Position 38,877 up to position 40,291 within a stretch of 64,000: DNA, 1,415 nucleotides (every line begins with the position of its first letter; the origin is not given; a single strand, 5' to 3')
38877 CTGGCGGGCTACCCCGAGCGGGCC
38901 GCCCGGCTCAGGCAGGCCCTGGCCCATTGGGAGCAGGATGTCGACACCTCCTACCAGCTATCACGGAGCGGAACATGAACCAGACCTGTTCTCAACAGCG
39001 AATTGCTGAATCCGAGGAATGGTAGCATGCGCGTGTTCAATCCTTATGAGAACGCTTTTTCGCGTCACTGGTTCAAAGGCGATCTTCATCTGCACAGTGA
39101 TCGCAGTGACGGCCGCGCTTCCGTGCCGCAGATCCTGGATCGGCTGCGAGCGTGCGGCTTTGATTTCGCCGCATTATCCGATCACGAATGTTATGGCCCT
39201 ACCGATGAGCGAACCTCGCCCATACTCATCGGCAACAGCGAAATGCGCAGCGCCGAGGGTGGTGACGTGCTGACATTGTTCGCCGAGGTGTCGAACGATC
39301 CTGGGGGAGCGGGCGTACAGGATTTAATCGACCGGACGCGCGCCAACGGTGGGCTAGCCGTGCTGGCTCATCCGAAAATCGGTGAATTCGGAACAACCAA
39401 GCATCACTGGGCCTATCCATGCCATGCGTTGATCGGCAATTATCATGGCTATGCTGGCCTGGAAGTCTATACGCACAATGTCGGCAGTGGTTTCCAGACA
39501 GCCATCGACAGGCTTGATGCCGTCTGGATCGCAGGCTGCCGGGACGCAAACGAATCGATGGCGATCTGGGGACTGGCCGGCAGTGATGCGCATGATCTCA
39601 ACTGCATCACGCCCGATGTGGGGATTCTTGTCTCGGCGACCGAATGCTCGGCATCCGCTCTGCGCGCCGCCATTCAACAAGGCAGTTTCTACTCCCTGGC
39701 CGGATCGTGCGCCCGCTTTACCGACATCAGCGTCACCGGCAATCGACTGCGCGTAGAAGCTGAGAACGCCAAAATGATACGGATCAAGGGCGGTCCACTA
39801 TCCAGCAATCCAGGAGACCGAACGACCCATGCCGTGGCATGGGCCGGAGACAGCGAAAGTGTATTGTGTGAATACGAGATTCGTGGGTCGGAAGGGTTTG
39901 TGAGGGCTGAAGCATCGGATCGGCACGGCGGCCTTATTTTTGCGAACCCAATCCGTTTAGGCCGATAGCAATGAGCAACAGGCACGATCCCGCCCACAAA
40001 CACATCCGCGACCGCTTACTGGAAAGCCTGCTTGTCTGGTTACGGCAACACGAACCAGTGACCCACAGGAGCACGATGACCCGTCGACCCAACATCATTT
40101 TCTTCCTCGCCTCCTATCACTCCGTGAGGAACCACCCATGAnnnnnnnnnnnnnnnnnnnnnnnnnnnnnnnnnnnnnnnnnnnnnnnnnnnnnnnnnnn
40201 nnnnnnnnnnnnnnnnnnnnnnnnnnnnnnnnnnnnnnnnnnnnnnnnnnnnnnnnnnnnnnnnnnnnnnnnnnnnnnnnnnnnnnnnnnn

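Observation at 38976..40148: PHP-hydrolase segment flanked by an 11-bp direct repeat at gene junctions and ending in a second sulfatase-junction remnant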

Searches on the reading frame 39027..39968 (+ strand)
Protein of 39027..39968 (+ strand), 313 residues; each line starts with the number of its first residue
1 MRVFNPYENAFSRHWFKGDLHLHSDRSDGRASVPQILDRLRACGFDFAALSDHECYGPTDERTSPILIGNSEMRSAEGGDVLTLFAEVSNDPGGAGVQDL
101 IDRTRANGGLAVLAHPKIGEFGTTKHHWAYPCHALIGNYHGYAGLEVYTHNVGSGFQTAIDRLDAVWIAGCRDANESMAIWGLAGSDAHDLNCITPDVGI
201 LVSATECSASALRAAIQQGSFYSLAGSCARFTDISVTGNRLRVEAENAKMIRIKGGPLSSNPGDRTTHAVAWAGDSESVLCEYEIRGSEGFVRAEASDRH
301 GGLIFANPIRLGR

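Call 7: search_protein_families(library=pfam, proteins=[window:39027-39968:+], max_evalue=0.01)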
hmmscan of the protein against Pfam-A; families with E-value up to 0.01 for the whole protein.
window:39027-39968:+ (313 aa): 1 family
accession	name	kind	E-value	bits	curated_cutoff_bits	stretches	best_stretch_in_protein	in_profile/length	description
PF02811.25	PHP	-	0.00021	22.1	26.4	1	19-143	1-86/164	PHP domain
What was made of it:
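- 39027..39968 (+): PHP-superfamily (CehA/McbA-like) metallohydrolase gene, 313 aa, intact. Pfam PHP: E 2e-4, below cut-off (call 7).
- On PHP superfamily / CehA-McbA metallohydrolase (gene 39027-39968): Pfam PF02811 scores 22.1 against 26.4 (call 7).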

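Call 18: find_homologous_proteins(query=window:39027-39968:+, max_evalue=0.00001)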
Query window:39027-39968:+ (313 aa): 42 proteins with E <= 0.00001 among 4279 candidates.
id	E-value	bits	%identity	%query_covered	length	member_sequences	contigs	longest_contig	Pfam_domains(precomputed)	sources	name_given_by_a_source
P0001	1.3e-212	723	100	100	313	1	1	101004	-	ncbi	-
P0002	6.1e-163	559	77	99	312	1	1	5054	-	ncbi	-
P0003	1.0e-149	516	72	99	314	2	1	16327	-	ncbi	-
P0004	5.8e-146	504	71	99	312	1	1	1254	-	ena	-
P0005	1.9e-125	436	63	99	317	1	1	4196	-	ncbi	-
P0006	5.3e-124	432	61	99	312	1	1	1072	-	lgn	-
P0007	1.0e-121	424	60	100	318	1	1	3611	-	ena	-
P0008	2.8e-121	423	61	99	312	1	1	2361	-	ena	-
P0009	1.0e-118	414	60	99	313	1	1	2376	-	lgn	-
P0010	1.8e-115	403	58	99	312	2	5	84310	-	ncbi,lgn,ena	-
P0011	1.4e-113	397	57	99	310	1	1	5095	-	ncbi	-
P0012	1.2e-108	381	55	99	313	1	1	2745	PF02811.27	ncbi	-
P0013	2.2e-100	354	54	100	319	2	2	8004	-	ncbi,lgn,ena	-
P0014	3.9e-100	353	55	99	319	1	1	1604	-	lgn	-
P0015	3.6e-94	334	51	99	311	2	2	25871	-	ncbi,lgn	ncbi:MAG: PHP domain-containing protein [Armatimonadota bacterium]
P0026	1.0e-58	217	43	99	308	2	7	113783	PF02811.27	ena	-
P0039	4.6e-8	51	35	33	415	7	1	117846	PF02811.27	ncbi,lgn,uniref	ncbi:CehA/McbA family metallohydrolase [Metabacillus idriensis]|uniref:CehA/McbA family metallohydro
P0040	2.4e-6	45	30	65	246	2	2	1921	PF13263.13,PF02811.27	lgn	-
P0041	6.8e-6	43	24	96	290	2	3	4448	PF02811.27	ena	-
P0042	7.2e-6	43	29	65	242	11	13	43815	PF13263.13,PF02811.27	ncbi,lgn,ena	-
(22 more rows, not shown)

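Call 19: find_encoding_contigs(protein=P0002, flank=10000, max_places=3)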
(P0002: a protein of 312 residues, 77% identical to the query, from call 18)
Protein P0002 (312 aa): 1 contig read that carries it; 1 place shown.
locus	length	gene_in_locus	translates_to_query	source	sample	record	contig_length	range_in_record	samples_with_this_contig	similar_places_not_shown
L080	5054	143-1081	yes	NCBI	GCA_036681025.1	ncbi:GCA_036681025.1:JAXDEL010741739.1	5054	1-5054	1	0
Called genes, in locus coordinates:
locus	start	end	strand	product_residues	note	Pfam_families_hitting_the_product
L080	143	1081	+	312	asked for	-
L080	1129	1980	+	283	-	PF02811:PHP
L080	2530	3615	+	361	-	PF02012:BNR (faint), PF13088:BNR_2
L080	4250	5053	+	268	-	?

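Call 20: find_encoding_contigs(protein=P0003, flank=10000, max_places=3)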
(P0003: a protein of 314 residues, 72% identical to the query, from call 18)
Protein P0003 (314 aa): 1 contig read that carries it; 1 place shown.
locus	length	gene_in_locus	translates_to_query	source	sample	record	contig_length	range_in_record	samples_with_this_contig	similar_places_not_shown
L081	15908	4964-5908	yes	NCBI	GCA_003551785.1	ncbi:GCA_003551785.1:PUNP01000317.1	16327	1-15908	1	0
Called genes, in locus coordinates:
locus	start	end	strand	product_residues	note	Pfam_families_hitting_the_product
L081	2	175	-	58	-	?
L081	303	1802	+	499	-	-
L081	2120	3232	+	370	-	PF13859:BNR_3, PF13088:BNR_2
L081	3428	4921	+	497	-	-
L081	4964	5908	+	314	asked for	-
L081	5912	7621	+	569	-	PF02811:PHP, PF03372:Exo_endo_phos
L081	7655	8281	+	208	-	PF00702:Hydrolase, PF13419:HAD_2, PF13242:Hydrolase_like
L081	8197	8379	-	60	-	-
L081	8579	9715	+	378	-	-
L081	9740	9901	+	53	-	-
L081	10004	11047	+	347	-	-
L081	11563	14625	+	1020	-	PF19501:PcRGLX_1st, PF21345:PcRGLX_2nd (faint), PF21346:PcRGLX_3rd (weak), PF14870:PSII_BNR, PF15902:Sortilin-Vps10 (faint), PF14870:PSII_BNR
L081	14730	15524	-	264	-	-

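Call 21: find_encoding_contigs(protein=P0001, flank=3000, max_places=6)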
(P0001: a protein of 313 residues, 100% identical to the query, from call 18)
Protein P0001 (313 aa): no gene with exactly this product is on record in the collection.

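Call 26: find_related_loci(query=window:39027-39968:+, collection=metagenome_contigs, flank=6000)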
Query window:39027-39968:+ (313 aa) in metagenome_contigs; peptide patterns used: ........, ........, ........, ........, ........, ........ (x = any residue, [..] = any of these).
78 stretches matched a pattern, but none encodes a relative of the query by tblastn (E <= 1e-3).
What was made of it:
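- Tried and rejected: A metagenome scan with the PHP protein gave no relative (call 26).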

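Call 42: search_protein_families(library=ncbifam, proteins=[window:39027-39968:+], max_evalue=0.01)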
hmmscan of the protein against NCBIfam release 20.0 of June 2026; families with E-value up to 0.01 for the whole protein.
window:39027-39968:+ (313 aa): 5 families
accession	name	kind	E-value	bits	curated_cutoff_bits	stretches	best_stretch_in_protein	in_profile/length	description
NF038032.1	CehA_McbA_metalo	domain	9.6e-20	71.2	80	1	14-309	1-312/315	CehA/McbA family metallohydrolase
NF041577.1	nside_bi_sphtase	equivalog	1.5e-07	30.9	400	1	18-57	4-43/276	3',5'-nucleoside bisphosphate phosphatase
NF005928.0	PRK07945.1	equivalog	1.2e-06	28.1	250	1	13-54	95-136/337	PHP domain-containing protein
NF006375.0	PRK08609.1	equivalog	1.4e-05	23.8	426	1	13-55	332-374/571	DNA polymerase/3'-5' exonuclease PolX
NF047791.1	RNaseRnm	equivalog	5.4e-05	22.6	375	0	19-78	4-63/275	RNase RNM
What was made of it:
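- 39027..39968 (+): NCBIfam NF038032: full-length match, 71.2 bits, cut-off 80 (call 42).
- On PHP superfamily / CehA-McbA metallohydrolase (gene 39027-39968): NF038032 scores 71.2 bits against a cut-off of 80, with full-length coverage 1-312/315 (call 42).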

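Call 43: search_solved_structures(query=window:39027-39968:+, max_evalue=1)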
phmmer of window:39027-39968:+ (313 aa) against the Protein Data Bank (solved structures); distinct sequences matched with E-value up to 1: 7.
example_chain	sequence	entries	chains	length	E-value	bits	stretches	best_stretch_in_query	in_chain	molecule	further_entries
2yb1_A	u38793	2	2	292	0.0003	23.2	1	19-62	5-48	AMIDOHYDROLASE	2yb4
9etk_A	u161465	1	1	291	0.0013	21.2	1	18-59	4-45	Metal-dependent phosphoesterases (PHP family)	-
2anu_A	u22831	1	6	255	0.048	16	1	13-55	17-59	hypothetical protein TM0559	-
3b0y_A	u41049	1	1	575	0.095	15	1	16-55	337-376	DNA polymerase beta family (X family)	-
3au2_A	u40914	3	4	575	0.1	14.9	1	16-55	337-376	DNA polymerase beta family (X family)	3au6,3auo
3b0x_A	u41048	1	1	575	0.11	14.8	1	16-55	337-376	DNA polymerase beta family (X family)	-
3e0f_A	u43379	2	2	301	0.37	13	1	19-106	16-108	Putative Metal-dependent Phosphoesterase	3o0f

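Call 44: list_cluster_members(proteins=[P0001, P0002, P0003, P0045, P0046])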
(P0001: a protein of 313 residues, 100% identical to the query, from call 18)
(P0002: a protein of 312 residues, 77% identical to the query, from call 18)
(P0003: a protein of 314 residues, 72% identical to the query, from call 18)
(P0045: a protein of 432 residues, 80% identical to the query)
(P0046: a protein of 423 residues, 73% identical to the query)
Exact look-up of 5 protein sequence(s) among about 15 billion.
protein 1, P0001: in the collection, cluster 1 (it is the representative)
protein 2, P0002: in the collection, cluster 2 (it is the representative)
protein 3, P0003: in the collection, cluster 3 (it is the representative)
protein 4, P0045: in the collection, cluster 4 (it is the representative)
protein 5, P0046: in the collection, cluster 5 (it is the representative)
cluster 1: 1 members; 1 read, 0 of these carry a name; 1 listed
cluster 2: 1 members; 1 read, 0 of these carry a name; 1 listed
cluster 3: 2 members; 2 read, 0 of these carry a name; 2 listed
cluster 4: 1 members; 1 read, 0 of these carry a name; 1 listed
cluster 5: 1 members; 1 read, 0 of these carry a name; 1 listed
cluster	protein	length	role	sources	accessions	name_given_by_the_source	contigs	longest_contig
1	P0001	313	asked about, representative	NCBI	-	-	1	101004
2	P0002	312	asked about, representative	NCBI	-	-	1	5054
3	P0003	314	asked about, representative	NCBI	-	-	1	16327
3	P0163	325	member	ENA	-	-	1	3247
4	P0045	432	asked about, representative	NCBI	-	-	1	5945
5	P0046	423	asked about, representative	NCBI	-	-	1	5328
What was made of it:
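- Tried and rejected: The source organism could not be named: cluster look-ups returned no names (call 44).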

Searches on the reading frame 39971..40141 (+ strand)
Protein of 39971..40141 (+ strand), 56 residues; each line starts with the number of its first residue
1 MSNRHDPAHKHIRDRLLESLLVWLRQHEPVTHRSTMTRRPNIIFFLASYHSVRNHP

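Call 7: search_protein_families(library=pfam, proteins=[window:39971-40141:+], max_evalue=0.01)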
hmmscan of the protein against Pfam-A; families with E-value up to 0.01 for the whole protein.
window:39971-40141:+ (56 aa): 0 families

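Call 51: find_homologous_proteins(query=window:39971-40141:+, max_evalue=10)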
Query window:39971-40141:+ (56 aa): 1 proteins with E <= 10 among 2 candidates.
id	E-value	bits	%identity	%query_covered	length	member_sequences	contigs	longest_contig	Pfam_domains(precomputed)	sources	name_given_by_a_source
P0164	1.3e-30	121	100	100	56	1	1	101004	-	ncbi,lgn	-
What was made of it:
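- A metagenome scan with PHP returned nothing (call 26), and the B ORF has no relative (call 51).
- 39971..40141 (+): Remnant B, a 56-codon ORF made of three donor pieces. X' tail: about 39977-40075. Y' first 13 codons: 40076 to about 40109. Y' last ~9 codons plus stop: about 40110-40141. It starts 2 nt after the PHP stop, and its TGA overlaps the BNR ATG. No homologue of the whole ORF among 5.8 billion proteins (call 51).
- Tried and rejected: A search with the 56-aa ORF found only itself (call 51).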
